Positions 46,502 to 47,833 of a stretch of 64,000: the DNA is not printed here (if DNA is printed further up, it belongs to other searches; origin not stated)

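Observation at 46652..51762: Met/His-rich outer-membrane barrel plus 633 aa unknown protein immediately upstream of an OmpR/PmrB-type two-component system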

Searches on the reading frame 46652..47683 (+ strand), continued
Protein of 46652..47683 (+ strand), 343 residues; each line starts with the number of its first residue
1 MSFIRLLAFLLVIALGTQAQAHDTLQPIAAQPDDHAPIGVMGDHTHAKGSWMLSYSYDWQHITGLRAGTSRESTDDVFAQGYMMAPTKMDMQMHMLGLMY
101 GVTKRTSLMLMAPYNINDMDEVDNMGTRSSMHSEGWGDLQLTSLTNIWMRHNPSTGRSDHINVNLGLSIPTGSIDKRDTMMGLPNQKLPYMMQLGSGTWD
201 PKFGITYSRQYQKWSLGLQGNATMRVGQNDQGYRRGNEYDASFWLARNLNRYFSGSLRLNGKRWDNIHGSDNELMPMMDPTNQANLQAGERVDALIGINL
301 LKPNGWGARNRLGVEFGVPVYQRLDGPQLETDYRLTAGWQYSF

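Call 50: search_protein_families(library=ncbifam, proteins=[L019:1629-2903:-, L019:1084-1626:-, L060:5586-6866:-, L060:5050-5586:-, L052:5604-6839:-, L080:1384-2661:+, L080:2669-3220:+, L024:5419-6711:-, L017:5548-6939:-, L055:2169-3473:+], max_evalue=1e-10)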
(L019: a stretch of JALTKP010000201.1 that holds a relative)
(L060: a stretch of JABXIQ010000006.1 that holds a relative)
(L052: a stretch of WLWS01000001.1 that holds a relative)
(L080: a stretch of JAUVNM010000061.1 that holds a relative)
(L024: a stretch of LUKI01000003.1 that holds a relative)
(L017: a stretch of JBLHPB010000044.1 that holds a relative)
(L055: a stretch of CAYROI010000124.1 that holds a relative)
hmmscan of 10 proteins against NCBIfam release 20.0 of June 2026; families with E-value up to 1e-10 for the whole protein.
L019:1629-2903:- (425 aa): 11 families
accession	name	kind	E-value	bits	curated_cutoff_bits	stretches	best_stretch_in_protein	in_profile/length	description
NF033792.0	ActS_PrrB_HisK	equivalog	5.7e-69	233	350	1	11-407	3-410/423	ActS/PrrB/RegB family redox-sensitive histidine kinase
NF045988.1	HisKinRegBRhodob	equivalog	7.7e-47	159.7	570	1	9-403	11-419/462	sensor histidine kinase RegB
NF008468.0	PRK11360.1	equivalog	3.9e-21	75.1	646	1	195-417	382-609/616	two-component system sensor histidine kinase AtoS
NF007688.0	PRK10364.1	equivalog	7.9e-16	57.8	479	1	310-418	342-453/460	two-component system sensor histidine kinase ZraS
NF053867.1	SprKinKinDBac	equivalog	1.4e-15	56.7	775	1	202-417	279-498/500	sporulation kinase KinD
NF040750.1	tetrathio_HK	equivalog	7e-15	54.5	750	1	174-404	303-542/555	tetrathionate respiration histidine kinase TtrS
NF008312.0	PRK11100.1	equivalog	1.5e-14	53.7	356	1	216-415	263-473/477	two-component system sensor histidine kinase CreC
NF047794.1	HisKinPtgB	equivalog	2.3e-14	52.6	1000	1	190-400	423-639/656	two-component system sensor histidine kinase PgtB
NF049962.1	HisKinFlgSCampy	equivalog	1.3e-13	50.6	600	1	188-399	111-324/338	fla regulon two-component system sensor histidine kinase FlgS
NF006800.0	PRK09303.1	equivalog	2.9e-11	42.9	342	1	198-417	140-378/383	histidine kinase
NF007793.0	PRK10490.1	equivalog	6.7e-11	40.9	1123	1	195-416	650-882/895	two-component system sensor histidine kinase KdpD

L019:1084-1626:- (181 aa): 39 families (the best 25 are shown)
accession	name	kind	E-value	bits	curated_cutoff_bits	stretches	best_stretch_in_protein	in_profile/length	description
NF033791.1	ActR_PrrA_rreg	equivalog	5.5e-48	163.2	250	1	8-177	2-170/173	ActR/PrrA/RegA family redox response regulator transcription factor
TIGR01818.1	ntrC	equivalog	1.1e-23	83.8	558.6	1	11-117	2-108/463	nitrogen regulation protein NR(I)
NF008469.0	PRK11361.1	equivalog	1.5e-22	79.9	714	1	8-115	5-112/461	acetoacetate metabolism transcriptional regulator AtoC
NF051870.1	NAssimRespRegNtrX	equivalog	7.8e-20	71.2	600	1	9-115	3-111/452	nitrogen assimilation response regulator NtrX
NF045505.1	RR_RssB_Pseudo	equivalog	1.4e-19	70.4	700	1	2-117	2-115/394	two-component system response regulator RssB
TIGR02915.1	PEP_resp_reg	equivalog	1e-17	64.1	502.6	1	10-114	1-108/445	PEP-CTERM-box response regulator transcription factor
NF047793.1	ResRegPgtA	equivalog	5.7e-17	61.6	650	1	7-144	5-135/414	two-component system response regulator PgtA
NF041946.1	LuxO_transreg_Vib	equivalog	7.8e-17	61.2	800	1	27-111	16-100/463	quorum-sensing sigma-54 dependent transcriptional regulator LuxO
NF047785.1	respo_reg_MadR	equivalog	3.7e-16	59.1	300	1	10-156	3-156/209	MadR family response regulator transcription factor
NF053512.1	nitric_RR_NosR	exception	4e-16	59.1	400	1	10-117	1-109/422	response regulator c-di-GMP phosphodiesterase, NosR family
NF011695.0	PRK15115.1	equivalog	5e-16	58.5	763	1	9-118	8-117/445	two-component system response regulator GlrR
NF006900.1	PRK09390.1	equivalog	1.2e-15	57.5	255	1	9-122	6-119/203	response regulator FixJ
NF007969.0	PRK10693.1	equivalog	2.7e-15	56.2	329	1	1-111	1-111/337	two-component system response regulator RssB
NF007689.0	PRK10365.1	equivalog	3.6e-15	55.7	760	1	11-119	8-117/441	sigma-54-dependent response regulator transcription factor ZraR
TIGR02154.1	PhoB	equivalog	4e-15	55.7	296.2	1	8-157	3-154/226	phosphate regulon transcriptional regulator PhoB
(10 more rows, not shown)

L060:5586-6866:- (427 aa): 7 families
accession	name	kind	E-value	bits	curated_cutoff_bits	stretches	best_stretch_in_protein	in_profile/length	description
NF033792.0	ActS_PrrB_HisK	equivalog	2.4e-38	132.1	350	1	18-420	10-419/423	ActS/PrrB/RegB family redox-sensitive histidine kinase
NF045988.1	HisKinRegBRhodob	equivalog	1.9e-19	69.3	570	1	32-409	39-421/462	sensor histidine kinase RegB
NF008468.0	PRK11360.1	equivalog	4.8e-17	61.5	646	1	177-422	373-610/616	two-component system sensor histidine kinase AtoS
NF007688.0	PRK10364.1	equivalog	3.3e-12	45.9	479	1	156-423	203-454/460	two-component system sensor histidine kinase ZraS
NF041777.1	sens_FixL_Rhizob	equivalog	7.8e-12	44.6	850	1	178-420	240-481/485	sensor protein FixL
NF053867.1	SprKinKinDBac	equivalog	8.2e-12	44.3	775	1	157-421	246-498/500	sporulation kinase KinD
TIGR02916.1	PEP_his_kin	equivalog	1.3e-11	43.8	300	1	215-419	490-679/679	XrtA/PEP-CTERM system histidine kinase PrsK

L060:5050-5586:- (179 aa): 17 families
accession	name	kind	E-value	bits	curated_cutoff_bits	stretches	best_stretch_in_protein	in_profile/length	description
NF033791.1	ActR_PrrA_rreg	equivalog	5.3e-44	150.3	250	1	5-175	2-170/173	ActR/PrrA/RegA family redox response regulator transcription factor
TIGR01818.1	ntrC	equivalog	6e-17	61.6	558.6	1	9-125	3-119/463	nitrogen regulation protein NR(I)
NF008469.0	PRK11361.1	equivalog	1.3e-16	60.4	714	1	1-143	1-145/461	acetoacetate metabolism transcriptional regulator AtoC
NF007005.1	PRK09468.1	equivalog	2.6e-16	59.8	331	1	4-117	3-116/237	osmolarity response regulator transcription factor OmpR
NF007689.0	PRK10365.1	equivalog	1.1e-15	57.4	760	1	5-126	6-127/441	sigma-54-dependent response regulator transcription factor ZraR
NF051870.1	NAssimRespRegNtrX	equivalog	1.4e-14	53.8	600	0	38-120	36-119/452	nitrogen assimilation response regulator NtrX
NF012023.0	PRK15479.1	equivalog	2.3e-14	53.5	337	1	7-120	3-116/224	transcriptional regulator TctD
NF047793.1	ResRegPgtA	equivalog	1.1e-13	50.8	650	1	2-131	3-132/414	two-component system response regulator PgtA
NF007928.2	PRK10643.1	equivalog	2.6e-13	50.1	330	1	7-113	3-109/216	two-component system response regulator PmrA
NF041946.1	LuxO_transreg_Vib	equivalog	1.1e-12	47.5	800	0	24-126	16-122/463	quorum-sensing sigma-54 dependent transcriptional regulator LuxO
NF045991.1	RespRegCtrARhodob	equivalog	1.3e-12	48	350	1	7-128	3-124/224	response regulator transcription factor CtrA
NF006900.1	PRK09390.1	equivalog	2.1e-12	47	255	1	1-130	1-130/203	response regulator FixJ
NF041734.1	resp_reg_RppA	equivalog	2.5e-12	46.7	250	1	7-150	3-146/229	two-component system response regulator RppA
TIGR01387.1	cztR_silR_copR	subfamily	2.1e-11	43.9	279.2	1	8-161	2-153/218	heavy metal response regulator transcription factor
NF007750.0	PRK10430.1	equivalog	4.5e-11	42.7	262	1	9-127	5-128/239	two-component system response regulator DcuR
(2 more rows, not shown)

L052:5604-6839:- (412 aa): 10 families
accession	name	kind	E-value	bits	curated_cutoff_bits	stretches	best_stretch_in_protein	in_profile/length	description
NF033792.0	ActS_PrrB_HisK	equivalog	2.2e-78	264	350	1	8-404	13-419/423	ActS/PrrB/RegB family redox-sensitive histidine kinase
NF045988.1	HisKinRegBRhodob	equivalog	2.1e-59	201.1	570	1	7-392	22-420/462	sensor histidine kinase RegB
NF040750.1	tetrathio_HK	equivalog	1.5e-21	76.5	750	1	162-392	304-542/555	tetrathionate respiration histidine kinase TtrS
NF008468.0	PRK11360.1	equivalog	2.5e-19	69.1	646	1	182-405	382-609/616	two-component system sensor histidine kinase AtoS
NF007688.0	PRK10364.1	equivalog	6.1e-16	58.2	479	1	155-405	205-452/460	two-component system sensor histidine kinase ZraS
NF008312.0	PRK11100.1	equivalog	1.3e-14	54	356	1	204-405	264-475/477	two-component system sensor histidine kinase CreC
NF047794.1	HisKinPtgB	equivalog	4.5e-13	48.3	1000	1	176-388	422-639/656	two-component system sensor histidine kinase PgtB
TIGR02916.1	PEP_his_kin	equivalog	1.4e-12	47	300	1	181-403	460-679/679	XrtA/PEP-CTERM system histidine kinase PrsK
TIGR03785.1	marine_sort_HK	equivalog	2e-12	46.3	612.2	1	197-403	486-703/703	proteobacterial dedicated sortase system histidine kinase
NF053867.1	SprKinKinDBac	equivalog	1.2e-11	43.7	775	1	183-405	276-498/500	sporulation kinase KinD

L080:1384-2661:+ (426 aa): 11 families
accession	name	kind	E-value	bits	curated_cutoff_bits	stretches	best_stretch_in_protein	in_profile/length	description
NF033792.0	ActS_PrrB_HisK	equivalog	8.6e-71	239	350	1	16-418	10-416/423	ActS/PrrB/RegB family redox-sensitive histidine kinase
NF045988.1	HisKinRegBRhodob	equivalog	6.3e-49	166.5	570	1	18-408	22-419/462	sensor histidine kinase RegB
NF008468.0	PRK11360.1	equivalog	4.2e-20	71.6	646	1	195-422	381-609/616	two-component system sensor histidine kinase AtoS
NF040750.1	tetrathio_HK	equivalog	2.6e-17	62.5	750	1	175-409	303-542/555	tetrathionate respiration histidine kinase TtrS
NF007688.0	PRK10364.1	equivalog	6.9e-17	61.3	479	1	183-421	212-451/460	two-component system sensor histidine kinase ZraS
TIGR02916.1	PEP_his_kin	equivalog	5e-14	51.8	300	1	196-420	461-679/679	XrtA/PEP-CTERM system histidine kinase PrsK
NF007898.0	PRK10604.1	equivalog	5.8e-14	52.1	478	1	211-423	213-425/433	two-component system sensor histidine kinase RstB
NF047794.1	HisKinPtgB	equivalog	1.5e-12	46.6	1000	1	191-406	423-640/656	two-component system sensor histidine kinase PgtB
NF053867.1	SprKinKinDBac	equivalog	2.2e-12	46.2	775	1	192-421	269-497/500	sporulation kinase KinD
NF041777.1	sens_FixL_Rhizob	equivalog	4e-12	45.5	850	1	188-422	240-482/485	sensor protein FixL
NF008312.0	PRK11100.1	equivalog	8.8e-12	44.6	356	1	218-421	264-474/477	two-component system sensor histidine kinase CreC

L080:2669-3220:+ (184 aa): 33 families (the best 25 are shown)
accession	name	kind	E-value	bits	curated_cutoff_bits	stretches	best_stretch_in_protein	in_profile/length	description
NF033791.1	ActR_PrrA_rreg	equivalog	1.4e-55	188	250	1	12-181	3-171/173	ActR/PrrA/RegA family redox response regulator transcription factor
NF008469.0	PRK11361.1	equivalog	2.5e-23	82.5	714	1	12-125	6-119/461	acetoacetate metabolism transcriptional regulator AtoC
NF006900.1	PRK09390.1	equivalog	1.3e-19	70.5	255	1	10-126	4-120/203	response regulator FixJ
TIGR01818.1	ntrC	equivalog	3.4e-19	69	558.6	1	14-129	2-117/463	nitrogen regulation protein NR(I)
NF051870.1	NAssimRespRegNtrX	equivalog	4e-19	68.8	600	1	13-125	4-118/452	nitrogen assimilation response regulator NtrX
NF007689.0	PRK10365.1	equivalog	3.4e-18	65.7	760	1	13-137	8-132/441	sigma-54-dependent response regulator transcription factor ZraR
NF045505.1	RR_RssB_Pseudo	equivalog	8.6e-18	64.5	700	1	8-118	3-113/394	two-component system response regulator RssB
TIGR02915.1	PEP_resp_reg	equivalog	6.7e-17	61.5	502.6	1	13-124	1-115/445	PEP-CTERM-box response regulator transcription factor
NF047793.1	ResRegPgtA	equivalog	1.4e-16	60.4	650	1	10-124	5-119/414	two-component system response regulator PgtA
NF040749.1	tetrathio_RR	equivalog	5.2e-16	58.9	290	1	13-127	2-116/191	tetrathionate respiration response regulator TtrR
TIGR02154.1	PhoB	equivalog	5.9e-16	58.4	296.2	1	12-162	4-156/226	phosphate regulon transcriptional regulator PhoB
NF053512.1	nitric_RR_NosR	exception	1.6e-15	57.1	400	1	13-132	1-121/422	response regulator c-di-GMP phosphodiesterase, NosR family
NF011695.0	PRK15115.1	equivalog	3.2e-15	55.8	763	1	12-124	8-120/445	two-component system response regulator GlrR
NF007005.1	PRK09468.1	equivalog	1.9e-14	53.6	331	1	13-137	6-134/237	osmolarity response regulator transcription factor OmpR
NF041946.1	LuxO_transreg_Vib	equivalog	2.6e-14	52.9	800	1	30-119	16-105/463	quorum-sensing sigma-54 dependent transcriptional regulator LuxO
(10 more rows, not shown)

L024:5419-6711:- (431 aa): 23 families
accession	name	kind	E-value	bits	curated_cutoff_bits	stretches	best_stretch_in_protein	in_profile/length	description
NF033792.0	ActS_PrrB_HisK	equivalog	2.1e-67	227.8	350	1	19-416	13-413/423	ActS/PrrB/RegB family redox-sensitive histidine kinase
NF045988.1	HisKinRegBRhodob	equivalog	2.8e-49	167.7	570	1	18-397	22-407/462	sensor histidine kinase RegB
NF008468.0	PRK11360.1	equivalog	2.7e-27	95.4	646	1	200-424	383-610/616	two-component system sensor histidine kinase AtoS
NF007688.0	PRK10364.1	equivalog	2.9e-24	85.7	479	1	161-426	194-455/460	two-component system sensor histidine kinase ZraS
NF040750.1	tetrathio_HK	equivalog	4.5e-20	71.6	750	1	154-410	278-542/555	tetrathionate respiration histidine kinase TtrS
NF053867.1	SprKinKinDBac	equivalog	9.5e-19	67.2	775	1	174-422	251-497/500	sporulation kinase KinD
TIGR02916.1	PEP_his_kin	equivalog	4e-18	65.3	300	1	204-421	466-679/679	XrtA/PEP-CTERM system histidine kinase PrsK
NF047794.1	HisKinPtgB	equivalog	6.2e-18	64.4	1000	1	207-405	436-638/656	two-component system sensor histidine kinase PgtB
NF007898.0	PRK10604.1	equivalog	1e-17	64.4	478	1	215-424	214-425/433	two-component system sensor histidine kinase RstB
NF052574.1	HisKinEspCMyxo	equivalog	3.1e-17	62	1200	1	200-427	404-642/785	serine histidine kinase EspC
NF008312.0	PRK11100.1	equivalog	1e-16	60.9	356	1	219-422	262-474/477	two-component system sensor histidine kinase CreC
TIGR02966.1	phoR_proteo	equivalog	3.8e-15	55.8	334.2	1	218-414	119-327/333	phosphate regulon sensor histidine kinase PhoR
NF038348.1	T2SS_HK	subfamily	2.6e-14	52.6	450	0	310-423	456-574/574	histidine kinase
NF047497.1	HK_LIC_12097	equivalog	6.2e-14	51.5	500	1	184-409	125-354/367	LIC_12097 family sensor histidine kinase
NF007004.0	PRK09467.1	equivalog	6.8e-13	48.2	415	1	215-422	234-436/440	two-component system sensor histidine kinase EnvZ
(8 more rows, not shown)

L017:5548-6939:- (464 aa): 13 families
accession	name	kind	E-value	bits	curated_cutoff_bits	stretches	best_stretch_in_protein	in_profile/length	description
NF033792.0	ActS_PrrB_HisK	equivalog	1.5e-57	195.3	350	1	53-456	8-418/423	ActS/PrrB/RegB family redox-sensitive histidine kinase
NF045988.1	HisKinRegBRhodob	equivalog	1.4e-39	135.7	570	1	51-440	16-415/462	sensor histidine kinase RegB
NF008468.0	PRK11360.1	equivalog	5.5e-21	74.6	646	1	236-461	383-612/616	two-component system sensor histidine kinase AtoS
NF007688.0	PRK10364.1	equivalog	1.1e-20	73.9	479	1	192-459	189-453/460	two-component system sensor histidine kinase ZraS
NF040750.1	tetrathio_HK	equivalog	9.7e-17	60.6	750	1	190-440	280-537/555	tetrathionate respiration histidine kinase TtrS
NF007898.0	PRK10604.1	equivalog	1.5e-15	57.3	478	1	250-459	213-425/433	two-component system sensor histidine kinase RstB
NF008025.0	PRK10755.1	equivalog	3e-14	52.5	314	1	252-429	146-327/362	two-component system sensor histidine kinase PmrB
NF011874.0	PRK15347.1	equivalog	2.1e-13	49.3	852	1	353-462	506-619/921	two component system sensor kinase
NF008312.0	PRK11100.1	equivalog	1e-12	47.7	356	1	251-457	258-474/477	two-component system sensor histidine kinase CreC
NF053867.1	SprKinKinDBac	equivalog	3.9e-12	45.4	775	1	208-457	248-497/500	sporulation kinase KinD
NF047794.1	HisKinPtgB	equivalog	2.1e-11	42.8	1000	1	228-440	421-638/656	two-component system sensor histidine kinase PgtB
NF038348.1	T2SS_HK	subfamily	6.2e-11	41.4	450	0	360-456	472-572/574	histidine kinase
NF008298.1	PRK11086.1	subfamily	9.3e-11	40.8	520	0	364-453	432-521/529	DcuS/MalK family sensor histidine kinase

L055:2169-3473:+ (435 aa): 44 families (the best 25 are shown)
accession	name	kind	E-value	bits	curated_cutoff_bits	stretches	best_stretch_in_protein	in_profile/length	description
NF008318.0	PRK11107.1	equivalog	4.3e-70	236.9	890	1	135-435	148-465/920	two-component sensor histidine kinase BarA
TIGR02956.1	TMAO_torS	equivalog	3.5e-65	220.7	676.5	1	225-435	426-631/967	TMAO reductase system sensor histidine kinase/response regulator TorS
NF011874.0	PRK15347.1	equivalog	4.3e-63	213.7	852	1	156-435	292-565/921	two component system sensor kinase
NF053592.1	HK_near_YfiR_like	equivalog_domain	7.1e-54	182.7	194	1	14-236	1-222/223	sensor histidine kinase, YfiR-like protein-associated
NF045901.1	HisKinLetSLeg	equivalog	5.8e-53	180.1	1650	1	167-435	176-465/906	two-component system sensor histidine kinase LetS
NF041947.1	LuxQ_Vibrio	equivalog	3.4e-49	167.5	1200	1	248-435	457-643/843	quorum-sensing autoinducer 2 sensor kinase/phosphatase LuxQ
NF008302.0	PRK11091.1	equivalog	6.6e-44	150.3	838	1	254-435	273-451/779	aerobic respiration two-component sensor histidine kinase ArcB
NF038297.2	hybrid_HK_HrmK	equivalog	9.3e-44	150.1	725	1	238-435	210-404/607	hybrid histidine kinase/response regulator HrmK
NF008099.0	PRK10841.1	equivalog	2.3e-42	144.8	920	1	254-435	461-637/949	two-component system sensor histidine kinase RcsC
NF008543.0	PRK11466.1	equivalog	1.3e-37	129.2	982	1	220-435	401-613/914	TMAO reductase system sensor histidine kinase/response regulator TorS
NF033092.0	HK_WalK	equivalog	1.1e-31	110.1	725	2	254-435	365-541/594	cell wall metabolism sensor histidine kinase WalK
NF046044.1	PnpS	equivalog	1e-29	103.8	400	1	262-435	169-338/390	two-component system histidine kinase PnpS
NF007420.1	PRK09959.1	equivalog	2.5e-29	101.5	1995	1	246-435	695-885/1197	acid-sensing system histidine kinase EvgS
NF041593.1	histid_kinase_PdhS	equivalog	3.2e-29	101.5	2000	1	243-427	782-966/1041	cell-division control histidine kinase PdhS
NF045911.1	TCSHisKinNblS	equivalog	2e-28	99.1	1000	1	249-435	371-568/621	two-component system sensor histidine kinase NblS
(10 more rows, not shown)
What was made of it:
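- Where a two-component system does recur next to this OMP, it is the unrelated RegB/RegA type (call 50).
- Tried and rejected: The recurrent neighbour is RegB/RegA, a different family (call 50).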

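Call 67: search_protein_families(library=pfam, alignment_id=A7, max_evalue=0.0001)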
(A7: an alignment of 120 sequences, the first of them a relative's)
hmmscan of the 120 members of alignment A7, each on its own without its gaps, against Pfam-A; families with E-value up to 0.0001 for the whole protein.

A. member 1, L002:2976-4697:- (574 aa): 0 families

B. families by the number of members that match (of 120 scanned): 185 families (the first 25 are shown)
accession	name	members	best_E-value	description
PF13417.12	GST_N_3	3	1.4e-20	Glutathione S-transferase, N-terminal domain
PF13409.12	GST_N_2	3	2.8e-14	Glutathione S-transferase, N-terminal domain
PF00043.30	GST_C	3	6e-08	Glutathione S-transferase, C-terminal domain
PF01259.24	SAICAR_synt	2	5.6e-77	SAICAR synthetase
PF00009.33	GTP_EFTU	2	1.5e-56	Elongation factor Tu GTP binding domain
PF00696.33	AA_kinase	2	6.2e-52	Amino acid kinase family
PF02735.22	Ku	2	3.9e-50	Ku70/Ku80 beta-barrel domain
PF06421.17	LepA_C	2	7.3e-50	GTP-binding protein LepA C-terminus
PF22698.1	Semialdhyde_dhC_1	2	6.7e-49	Semialdehyde dehydrogenase, dimerisation domain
PF14437.12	MafB19-deam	2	7.9e-36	MafB19-like deaminase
PF01118.30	Semialdhyde_dh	2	3.9e-33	Semialdehyde dehydrogenase, NAD binding domain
PF00383.29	dCMP_cyt_deam_1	2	3.8e-28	Cytidine and deoxycytidylate deaminase zinc-binding region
PF00702.32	Hydrolase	2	1.9e-23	haloacid dehalogenase-like hydrolase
PF13419.12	HAD_2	2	6.3e-23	Haloacid dehalogenase-like hydrolase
PF00679.30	EFG_C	2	4.6e-22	Elongation factor G C-terminus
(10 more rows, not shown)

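Call 79: search_protein_families(library=padloc, proteins=[window:46652-47680:+], max_evalue=0.1)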
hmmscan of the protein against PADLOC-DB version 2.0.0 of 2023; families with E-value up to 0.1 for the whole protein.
window:46652-47680:+ (343 aa): 1 family
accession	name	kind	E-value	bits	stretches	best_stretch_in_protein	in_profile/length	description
PDLC02032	Cas3d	-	0.054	10.1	1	64-113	306-355/641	-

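Call 101: search_solved_structures(query=A1, max_evalue=10, show_alignments=3)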
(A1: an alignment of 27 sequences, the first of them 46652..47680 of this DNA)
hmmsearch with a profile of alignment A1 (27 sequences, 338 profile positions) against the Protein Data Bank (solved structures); distinct sequences matched with E-value up to 10: 1.
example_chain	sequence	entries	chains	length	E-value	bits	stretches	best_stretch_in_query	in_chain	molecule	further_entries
9wh7_B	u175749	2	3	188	1.3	10.9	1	234-315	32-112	Stimulator of interferon genes protein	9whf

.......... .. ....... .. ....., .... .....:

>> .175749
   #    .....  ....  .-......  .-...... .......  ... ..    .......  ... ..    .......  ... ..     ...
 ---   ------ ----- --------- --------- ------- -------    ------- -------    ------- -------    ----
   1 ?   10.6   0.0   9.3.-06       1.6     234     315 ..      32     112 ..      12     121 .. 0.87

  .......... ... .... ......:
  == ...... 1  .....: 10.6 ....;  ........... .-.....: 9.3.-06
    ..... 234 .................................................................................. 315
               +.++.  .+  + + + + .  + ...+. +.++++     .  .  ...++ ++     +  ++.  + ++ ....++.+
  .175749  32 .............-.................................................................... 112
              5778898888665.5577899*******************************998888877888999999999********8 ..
